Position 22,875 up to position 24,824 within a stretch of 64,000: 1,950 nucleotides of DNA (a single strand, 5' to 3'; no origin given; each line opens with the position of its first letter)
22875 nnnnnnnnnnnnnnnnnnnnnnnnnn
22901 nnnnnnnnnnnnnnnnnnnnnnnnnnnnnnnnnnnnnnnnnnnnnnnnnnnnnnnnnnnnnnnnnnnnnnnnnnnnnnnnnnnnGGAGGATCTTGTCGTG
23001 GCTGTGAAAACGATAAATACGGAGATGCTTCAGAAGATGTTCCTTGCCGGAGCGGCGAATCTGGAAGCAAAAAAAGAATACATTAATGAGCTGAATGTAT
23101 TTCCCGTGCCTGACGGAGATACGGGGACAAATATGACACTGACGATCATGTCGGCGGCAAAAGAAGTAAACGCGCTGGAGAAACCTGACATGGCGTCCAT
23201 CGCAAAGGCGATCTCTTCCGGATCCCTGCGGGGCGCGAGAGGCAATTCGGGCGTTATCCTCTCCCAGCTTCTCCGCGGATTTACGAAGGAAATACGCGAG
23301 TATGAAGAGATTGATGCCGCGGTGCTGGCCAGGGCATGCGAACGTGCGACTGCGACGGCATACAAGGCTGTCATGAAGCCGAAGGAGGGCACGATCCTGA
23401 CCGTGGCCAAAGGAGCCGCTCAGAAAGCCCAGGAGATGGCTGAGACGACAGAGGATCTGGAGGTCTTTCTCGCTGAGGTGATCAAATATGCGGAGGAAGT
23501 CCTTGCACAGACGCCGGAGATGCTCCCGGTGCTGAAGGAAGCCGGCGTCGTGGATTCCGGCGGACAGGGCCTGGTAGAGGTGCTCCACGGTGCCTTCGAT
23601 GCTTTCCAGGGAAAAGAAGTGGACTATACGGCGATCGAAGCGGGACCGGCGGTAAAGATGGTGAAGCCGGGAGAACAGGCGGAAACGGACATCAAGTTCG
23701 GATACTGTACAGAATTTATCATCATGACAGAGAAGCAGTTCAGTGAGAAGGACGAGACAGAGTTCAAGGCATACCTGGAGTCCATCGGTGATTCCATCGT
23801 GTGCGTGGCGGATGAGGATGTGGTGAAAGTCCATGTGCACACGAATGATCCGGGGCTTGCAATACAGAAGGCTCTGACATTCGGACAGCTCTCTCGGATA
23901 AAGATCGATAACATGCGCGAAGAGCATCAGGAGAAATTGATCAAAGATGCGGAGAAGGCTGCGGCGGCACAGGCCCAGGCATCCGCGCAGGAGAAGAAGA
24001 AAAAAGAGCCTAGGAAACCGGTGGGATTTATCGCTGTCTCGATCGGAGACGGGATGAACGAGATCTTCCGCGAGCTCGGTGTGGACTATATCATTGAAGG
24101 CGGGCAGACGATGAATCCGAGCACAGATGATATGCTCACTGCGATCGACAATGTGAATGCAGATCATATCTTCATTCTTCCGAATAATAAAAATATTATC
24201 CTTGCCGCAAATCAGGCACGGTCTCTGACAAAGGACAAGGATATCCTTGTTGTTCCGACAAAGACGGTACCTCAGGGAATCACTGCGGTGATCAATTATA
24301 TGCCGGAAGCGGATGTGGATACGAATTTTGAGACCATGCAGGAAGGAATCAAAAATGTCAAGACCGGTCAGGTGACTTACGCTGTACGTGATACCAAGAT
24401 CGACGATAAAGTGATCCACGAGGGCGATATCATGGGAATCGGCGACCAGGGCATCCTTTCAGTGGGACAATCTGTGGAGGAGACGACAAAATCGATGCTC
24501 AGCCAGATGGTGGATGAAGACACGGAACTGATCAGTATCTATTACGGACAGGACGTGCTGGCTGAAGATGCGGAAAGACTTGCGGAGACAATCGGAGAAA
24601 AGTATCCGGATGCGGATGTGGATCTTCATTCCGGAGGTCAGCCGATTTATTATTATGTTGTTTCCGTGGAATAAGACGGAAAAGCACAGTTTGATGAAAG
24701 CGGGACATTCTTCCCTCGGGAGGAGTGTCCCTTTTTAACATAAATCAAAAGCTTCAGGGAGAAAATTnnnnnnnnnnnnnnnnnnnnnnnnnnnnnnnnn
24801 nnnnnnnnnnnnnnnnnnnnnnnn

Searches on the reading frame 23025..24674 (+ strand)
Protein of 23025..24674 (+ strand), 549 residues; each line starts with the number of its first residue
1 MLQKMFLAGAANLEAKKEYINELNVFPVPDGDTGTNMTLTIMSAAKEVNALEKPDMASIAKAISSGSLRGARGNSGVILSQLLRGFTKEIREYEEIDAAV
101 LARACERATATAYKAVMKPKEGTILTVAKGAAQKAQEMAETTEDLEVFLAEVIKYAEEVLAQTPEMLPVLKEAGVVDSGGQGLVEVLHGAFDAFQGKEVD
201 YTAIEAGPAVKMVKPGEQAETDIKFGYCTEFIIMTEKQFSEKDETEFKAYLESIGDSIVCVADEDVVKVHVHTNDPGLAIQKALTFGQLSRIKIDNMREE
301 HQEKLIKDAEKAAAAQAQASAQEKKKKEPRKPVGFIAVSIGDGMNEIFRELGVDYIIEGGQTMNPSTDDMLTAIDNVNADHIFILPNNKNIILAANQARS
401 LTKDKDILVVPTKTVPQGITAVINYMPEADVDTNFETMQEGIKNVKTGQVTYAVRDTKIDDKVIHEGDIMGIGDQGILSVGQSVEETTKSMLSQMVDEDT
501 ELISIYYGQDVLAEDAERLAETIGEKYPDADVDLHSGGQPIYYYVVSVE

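Call 67: search_protein_families(library=pfam, proteins=[window:23025-24674:+], max_evalue=0.00001)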
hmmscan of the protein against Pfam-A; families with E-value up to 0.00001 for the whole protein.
window:23025-24674:+ (549 aa): 3 families
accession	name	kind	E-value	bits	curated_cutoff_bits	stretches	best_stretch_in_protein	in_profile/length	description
PF13684.11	FakA-like_C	-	3.2e-91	305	23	1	334-549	1-216/216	Fatty acid kinase subunit A-like, C-terminal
PF02734.22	Dak2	-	7.5e-44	150.1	27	1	27-190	1-172/174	DAK2 domain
PF21645.3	FakA-like_M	-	7.9e-33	112.6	24.9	1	224-303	1-79/80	Fatty acid kinase subunit A-like, middle domain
